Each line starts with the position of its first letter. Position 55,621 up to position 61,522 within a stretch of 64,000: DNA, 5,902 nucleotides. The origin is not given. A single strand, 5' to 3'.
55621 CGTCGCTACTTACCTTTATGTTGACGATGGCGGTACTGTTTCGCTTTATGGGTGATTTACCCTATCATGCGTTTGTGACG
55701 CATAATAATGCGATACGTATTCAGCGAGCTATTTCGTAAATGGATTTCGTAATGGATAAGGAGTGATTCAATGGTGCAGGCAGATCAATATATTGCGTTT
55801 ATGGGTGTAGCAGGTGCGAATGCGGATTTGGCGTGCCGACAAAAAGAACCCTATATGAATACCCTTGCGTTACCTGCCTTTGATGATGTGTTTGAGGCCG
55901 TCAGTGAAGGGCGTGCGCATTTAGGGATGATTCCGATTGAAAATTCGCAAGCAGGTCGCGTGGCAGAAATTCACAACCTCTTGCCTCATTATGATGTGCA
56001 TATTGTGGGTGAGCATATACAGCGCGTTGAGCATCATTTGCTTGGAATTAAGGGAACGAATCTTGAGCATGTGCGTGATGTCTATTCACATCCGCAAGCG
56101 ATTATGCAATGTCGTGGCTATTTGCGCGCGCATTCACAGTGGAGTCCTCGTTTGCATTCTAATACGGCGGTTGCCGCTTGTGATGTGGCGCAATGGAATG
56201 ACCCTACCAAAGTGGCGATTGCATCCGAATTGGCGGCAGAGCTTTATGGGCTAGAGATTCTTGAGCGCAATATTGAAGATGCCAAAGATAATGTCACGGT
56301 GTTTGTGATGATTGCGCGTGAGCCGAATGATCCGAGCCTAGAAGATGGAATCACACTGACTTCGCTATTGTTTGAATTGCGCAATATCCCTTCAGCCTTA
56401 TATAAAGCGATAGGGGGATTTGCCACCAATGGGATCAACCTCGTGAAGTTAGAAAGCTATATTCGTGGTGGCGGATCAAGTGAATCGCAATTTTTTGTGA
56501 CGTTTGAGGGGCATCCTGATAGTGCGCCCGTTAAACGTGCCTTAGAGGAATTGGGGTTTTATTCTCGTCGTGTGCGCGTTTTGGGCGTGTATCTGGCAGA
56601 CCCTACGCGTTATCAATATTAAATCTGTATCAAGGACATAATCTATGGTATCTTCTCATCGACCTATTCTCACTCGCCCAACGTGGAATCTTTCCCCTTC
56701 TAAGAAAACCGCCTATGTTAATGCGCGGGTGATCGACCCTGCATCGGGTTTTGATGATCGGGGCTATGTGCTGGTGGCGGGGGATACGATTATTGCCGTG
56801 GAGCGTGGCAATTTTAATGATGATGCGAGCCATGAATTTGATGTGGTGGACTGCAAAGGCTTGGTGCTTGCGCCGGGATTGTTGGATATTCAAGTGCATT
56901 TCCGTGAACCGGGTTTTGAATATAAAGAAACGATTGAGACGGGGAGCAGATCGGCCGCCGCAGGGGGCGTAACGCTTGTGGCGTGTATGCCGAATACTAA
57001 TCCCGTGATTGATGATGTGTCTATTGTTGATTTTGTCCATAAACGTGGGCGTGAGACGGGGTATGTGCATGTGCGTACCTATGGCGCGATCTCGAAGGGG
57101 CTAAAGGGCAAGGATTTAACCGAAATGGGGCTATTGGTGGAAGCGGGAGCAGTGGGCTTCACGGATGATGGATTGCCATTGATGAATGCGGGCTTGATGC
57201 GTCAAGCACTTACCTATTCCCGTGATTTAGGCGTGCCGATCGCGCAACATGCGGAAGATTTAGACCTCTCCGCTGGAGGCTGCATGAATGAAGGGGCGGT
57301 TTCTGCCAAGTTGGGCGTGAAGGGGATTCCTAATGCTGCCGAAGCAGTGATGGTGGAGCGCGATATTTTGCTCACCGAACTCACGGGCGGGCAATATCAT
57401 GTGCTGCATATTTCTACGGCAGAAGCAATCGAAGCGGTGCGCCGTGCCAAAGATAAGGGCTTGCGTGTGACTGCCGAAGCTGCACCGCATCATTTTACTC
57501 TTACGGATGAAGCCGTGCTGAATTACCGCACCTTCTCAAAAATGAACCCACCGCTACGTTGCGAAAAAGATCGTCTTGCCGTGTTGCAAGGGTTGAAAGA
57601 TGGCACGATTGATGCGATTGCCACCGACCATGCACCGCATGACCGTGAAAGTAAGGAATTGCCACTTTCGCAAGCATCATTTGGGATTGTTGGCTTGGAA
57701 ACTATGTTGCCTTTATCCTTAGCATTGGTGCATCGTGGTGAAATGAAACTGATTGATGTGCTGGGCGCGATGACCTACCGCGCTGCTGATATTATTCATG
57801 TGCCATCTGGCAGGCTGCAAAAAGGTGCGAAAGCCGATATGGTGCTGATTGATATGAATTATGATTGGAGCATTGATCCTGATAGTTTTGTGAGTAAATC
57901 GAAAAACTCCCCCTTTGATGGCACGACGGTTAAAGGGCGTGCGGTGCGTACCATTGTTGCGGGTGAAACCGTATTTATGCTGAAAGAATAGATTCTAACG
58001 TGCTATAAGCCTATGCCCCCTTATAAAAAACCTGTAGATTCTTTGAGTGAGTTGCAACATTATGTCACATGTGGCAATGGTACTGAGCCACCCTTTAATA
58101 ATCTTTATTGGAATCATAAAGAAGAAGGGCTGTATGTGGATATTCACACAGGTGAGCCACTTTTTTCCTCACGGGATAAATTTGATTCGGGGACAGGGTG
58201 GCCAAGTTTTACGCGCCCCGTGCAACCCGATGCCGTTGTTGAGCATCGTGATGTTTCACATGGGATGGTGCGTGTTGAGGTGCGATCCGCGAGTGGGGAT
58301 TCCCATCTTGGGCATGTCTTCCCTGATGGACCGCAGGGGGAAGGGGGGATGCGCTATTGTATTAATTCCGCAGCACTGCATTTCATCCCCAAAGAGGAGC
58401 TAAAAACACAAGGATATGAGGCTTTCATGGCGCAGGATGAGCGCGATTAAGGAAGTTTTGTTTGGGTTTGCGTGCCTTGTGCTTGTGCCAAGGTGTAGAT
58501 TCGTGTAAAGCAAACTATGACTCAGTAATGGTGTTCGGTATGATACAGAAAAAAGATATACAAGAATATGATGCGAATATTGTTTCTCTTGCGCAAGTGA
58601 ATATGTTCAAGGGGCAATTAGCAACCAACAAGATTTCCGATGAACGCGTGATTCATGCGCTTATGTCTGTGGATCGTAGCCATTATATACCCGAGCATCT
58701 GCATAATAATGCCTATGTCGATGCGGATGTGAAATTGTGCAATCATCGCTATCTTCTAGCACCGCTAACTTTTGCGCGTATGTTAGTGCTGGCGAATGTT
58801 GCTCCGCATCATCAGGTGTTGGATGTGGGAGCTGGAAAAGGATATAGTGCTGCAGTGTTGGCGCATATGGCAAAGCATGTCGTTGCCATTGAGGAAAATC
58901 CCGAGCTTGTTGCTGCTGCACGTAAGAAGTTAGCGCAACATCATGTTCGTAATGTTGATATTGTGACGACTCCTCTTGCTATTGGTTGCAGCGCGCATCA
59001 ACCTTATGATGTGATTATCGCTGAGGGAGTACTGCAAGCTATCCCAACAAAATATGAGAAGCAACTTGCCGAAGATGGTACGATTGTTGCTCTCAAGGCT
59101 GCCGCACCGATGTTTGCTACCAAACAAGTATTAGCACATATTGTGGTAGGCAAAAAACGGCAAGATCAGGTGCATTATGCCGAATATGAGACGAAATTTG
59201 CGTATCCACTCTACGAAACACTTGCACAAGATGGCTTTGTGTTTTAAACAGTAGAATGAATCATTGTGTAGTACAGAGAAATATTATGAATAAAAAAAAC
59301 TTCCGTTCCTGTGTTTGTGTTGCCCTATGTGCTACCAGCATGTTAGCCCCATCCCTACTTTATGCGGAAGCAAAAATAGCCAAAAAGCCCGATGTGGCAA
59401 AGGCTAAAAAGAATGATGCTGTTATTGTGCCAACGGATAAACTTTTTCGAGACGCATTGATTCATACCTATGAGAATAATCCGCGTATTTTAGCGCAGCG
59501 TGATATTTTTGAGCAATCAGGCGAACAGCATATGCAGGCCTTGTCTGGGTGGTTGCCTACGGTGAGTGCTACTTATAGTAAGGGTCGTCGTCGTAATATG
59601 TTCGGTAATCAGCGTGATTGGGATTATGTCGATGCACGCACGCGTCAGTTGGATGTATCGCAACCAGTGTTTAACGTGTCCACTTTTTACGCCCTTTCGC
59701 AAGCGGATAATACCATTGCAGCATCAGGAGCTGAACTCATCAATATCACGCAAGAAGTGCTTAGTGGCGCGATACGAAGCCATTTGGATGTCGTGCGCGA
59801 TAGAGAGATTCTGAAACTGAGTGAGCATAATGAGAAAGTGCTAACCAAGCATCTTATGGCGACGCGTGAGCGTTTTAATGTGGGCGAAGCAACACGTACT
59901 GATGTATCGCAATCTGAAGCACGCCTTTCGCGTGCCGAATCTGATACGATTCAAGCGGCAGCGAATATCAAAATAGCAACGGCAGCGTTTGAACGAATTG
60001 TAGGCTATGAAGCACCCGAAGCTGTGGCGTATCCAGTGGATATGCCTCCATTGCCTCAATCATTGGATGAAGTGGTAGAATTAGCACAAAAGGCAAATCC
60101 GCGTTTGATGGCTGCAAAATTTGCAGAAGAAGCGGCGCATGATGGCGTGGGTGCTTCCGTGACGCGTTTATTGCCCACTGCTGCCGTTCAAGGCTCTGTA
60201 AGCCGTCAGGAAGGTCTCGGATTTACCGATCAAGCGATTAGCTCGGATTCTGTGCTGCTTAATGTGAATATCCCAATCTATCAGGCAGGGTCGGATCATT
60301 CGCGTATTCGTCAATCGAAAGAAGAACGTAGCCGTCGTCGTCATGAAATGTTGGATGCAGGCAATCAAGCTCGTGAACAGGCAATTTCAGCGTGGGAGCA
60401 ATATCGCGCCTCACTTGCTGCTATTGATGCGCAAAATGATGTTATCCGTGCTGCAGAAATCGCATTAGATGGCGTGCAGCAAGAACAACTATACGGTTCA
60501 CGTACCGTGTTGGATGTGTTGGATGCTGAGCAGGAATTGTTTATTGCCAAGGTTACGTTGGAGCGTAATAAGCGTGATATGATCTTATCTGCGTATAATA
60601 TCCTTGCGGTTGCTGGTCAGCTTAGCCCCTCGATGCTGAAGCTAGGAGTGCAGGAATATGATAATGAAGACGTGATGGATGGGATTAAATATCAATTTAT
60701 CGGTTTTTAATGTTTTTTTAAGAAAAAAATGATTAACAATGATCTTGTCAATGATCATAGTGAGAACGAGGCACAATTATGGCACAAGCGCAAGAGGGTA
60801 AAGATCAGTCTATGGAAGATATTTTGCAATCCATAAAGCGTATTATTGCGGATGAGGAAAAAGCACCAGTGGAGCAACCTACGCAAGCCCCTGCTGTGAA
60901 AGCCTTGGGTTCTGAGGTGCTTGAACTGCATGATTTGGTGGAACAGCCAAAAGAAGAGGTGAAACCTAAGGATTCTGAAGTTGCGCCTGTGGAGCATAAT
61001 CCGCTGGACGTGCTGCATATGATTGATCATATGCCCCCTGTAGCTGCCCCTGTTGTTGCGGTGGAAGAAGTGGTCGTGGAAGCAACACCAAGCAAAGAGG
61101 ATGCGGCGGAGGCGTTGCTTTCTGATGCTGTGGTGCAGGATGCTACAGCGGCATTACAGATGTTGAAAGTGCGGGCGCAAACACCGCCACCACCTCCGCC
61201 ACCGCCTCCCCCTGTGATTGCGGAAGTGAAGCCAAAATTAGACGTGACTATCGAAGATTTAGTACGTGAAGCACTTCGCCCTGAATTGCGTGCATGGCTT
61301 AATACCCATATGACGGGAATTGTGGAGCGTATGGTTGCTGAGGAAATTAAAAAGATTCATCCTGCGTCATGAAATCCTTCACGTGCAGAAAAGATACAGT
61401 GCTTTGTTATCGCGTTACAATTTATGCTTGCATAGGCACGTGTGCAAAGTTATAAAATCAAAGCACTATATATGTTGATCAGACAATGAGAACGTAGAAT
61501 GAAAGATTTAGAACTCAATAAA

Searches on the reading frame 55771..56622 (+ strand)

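Call 26: search_protein_families(library=ncbifam, max_evalue=1e-20, proteins=[window:55771-56622:+])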
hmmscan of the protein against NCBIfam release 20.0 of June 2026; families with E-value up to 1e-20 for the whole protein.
window:55771-56622:+ (283 aa): 3 families
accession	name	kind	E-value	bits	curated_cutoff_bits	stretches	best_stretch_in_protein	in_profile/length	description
NF008866.0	PRK11899.1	equivalog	2e-108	361.9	359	1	3-281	3-280/283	prephenate dehydratase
NF008865.0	PRK11898.1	equivalog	3.4e-54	183.9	219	1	7-276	3-278/284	prephenate dehydratase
NF007910.0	PRK10622.1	equivalog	2e-44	152.1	577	1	7-276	105-377/386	bifunctional chorismate mutase/prephenate dehydratase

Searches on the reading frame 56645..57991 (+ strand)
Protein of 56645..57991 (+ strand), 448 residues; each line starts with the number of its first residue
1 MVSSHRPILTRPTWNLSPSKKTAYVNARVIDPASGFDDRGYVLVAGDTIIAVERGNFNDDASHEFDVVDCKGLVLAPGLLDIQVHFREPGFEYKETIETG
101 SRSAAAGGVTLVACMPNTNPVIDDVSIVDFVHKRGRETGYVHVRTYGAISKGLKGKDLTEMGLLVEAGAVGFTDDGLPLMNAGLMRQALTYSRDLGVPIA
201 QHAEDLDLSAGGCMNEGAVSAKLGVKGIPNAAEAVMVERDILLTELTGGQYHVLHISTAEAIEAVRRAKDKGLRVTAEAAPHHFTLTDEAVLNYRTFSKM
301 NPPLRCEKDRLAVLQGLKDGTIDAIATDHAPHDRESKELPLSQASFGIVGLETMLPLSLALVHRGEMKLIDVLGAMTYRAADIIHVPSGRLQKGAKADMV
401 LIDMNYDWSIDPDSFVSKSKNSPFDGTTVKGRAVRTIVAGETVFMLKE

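Call 45: search_protein_families(library=pfam, max_evalue=0.00001, proteins=[window:56645-57991:+])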
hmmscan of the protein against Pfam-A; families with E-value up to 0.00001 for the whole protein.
window:56645-57991:+ (448 aa): 3 families
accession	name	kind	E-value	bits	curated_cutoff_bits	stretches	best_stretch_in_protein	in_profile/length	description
PF01979.26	Amidohydro_1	-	2.7e-23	83.2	25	1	75-443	2-345/345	Amidohydrolase family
PF12890.13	DHOase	-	5.2e-14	53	21.2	1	74-260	3-141/142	Dihydro-orotase-like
PF07969.17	Amidohydro_3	-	2.1e-06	27.9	29.7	0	366-444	406-472/472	Amidohydrolase family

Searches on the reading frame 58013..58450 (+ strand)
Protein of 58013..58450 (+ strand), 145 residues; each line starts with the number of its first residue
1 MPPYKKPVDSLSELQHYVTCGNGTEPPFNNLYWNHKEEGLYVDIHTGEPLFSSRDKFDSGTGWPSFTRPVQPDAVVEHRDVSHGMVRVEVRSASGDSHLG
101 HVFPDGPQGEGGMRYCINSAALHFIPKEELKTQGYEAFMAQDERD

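Call 45: search_protein_families(library=pfam, max_evalue=0.00001, proteins=[window:58013-58450:+])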
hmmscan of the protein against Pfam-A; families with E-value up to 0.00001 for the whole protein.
window:58013-58450:+ (145 aa): 1 family
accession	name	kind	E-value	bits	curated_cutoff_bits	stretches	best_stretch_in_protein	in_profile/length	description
PF01641.26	SelR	-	6.1e-47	158.8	24.9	1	11-126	1-116/116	SelR domain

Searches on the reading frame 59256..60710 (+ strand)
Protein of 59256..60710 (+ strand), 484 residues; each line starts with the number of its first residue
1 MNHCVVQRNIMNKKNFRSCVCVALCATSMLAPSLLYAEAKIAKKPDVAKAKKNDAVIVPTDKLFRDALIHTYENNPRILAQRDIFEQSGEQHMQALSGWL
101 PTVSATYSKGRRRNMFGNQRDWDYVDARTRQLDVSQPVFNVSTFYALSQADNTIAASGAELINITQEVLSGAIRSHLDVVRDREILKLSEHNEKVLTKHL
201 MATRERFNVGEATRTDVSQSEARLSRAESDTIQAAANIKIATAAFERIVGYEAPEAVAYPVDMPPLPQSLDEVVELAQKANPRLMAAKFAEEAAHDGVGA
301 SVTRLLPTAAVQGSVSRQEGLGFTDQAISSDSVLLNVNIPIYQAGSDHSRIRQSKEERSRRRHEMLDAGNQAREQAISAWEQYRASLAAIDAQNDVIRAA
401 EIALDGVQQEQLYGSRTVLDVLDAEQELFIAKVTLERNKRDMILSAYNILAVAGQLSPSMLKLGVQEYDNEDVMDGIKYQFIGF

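Call 45: search_protein_families(library=pfam, max_evalue=0.00001, proteins=[window:59256-60710:+])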
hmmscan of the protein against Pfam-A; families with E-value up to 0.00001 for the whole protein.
window:59256-60710:+ (484 aa): 1 family
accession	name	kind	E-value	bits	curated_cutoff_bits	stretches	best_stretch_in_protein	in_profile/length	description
PF02321.23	OEP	-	2.1e-51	174.8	22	2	270-452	1-185/187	Outer membrane efflux protein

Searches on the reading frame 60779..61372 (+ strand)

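Call 45: search_protein_families(library=pfam, max_evalue=0.00001, proteins=[window:60779-61372:+])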
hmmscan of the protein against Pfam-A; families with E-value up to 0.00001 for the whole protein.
window:60779-61372:+ (197 aa): 1 family
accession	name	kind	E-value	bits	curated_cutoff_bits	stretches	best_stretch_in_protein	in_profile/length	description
PF10691.14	DUF2497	-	2.2e-16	60.5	27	1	111-193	1-73/75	Protein of unknown function (DUF2497)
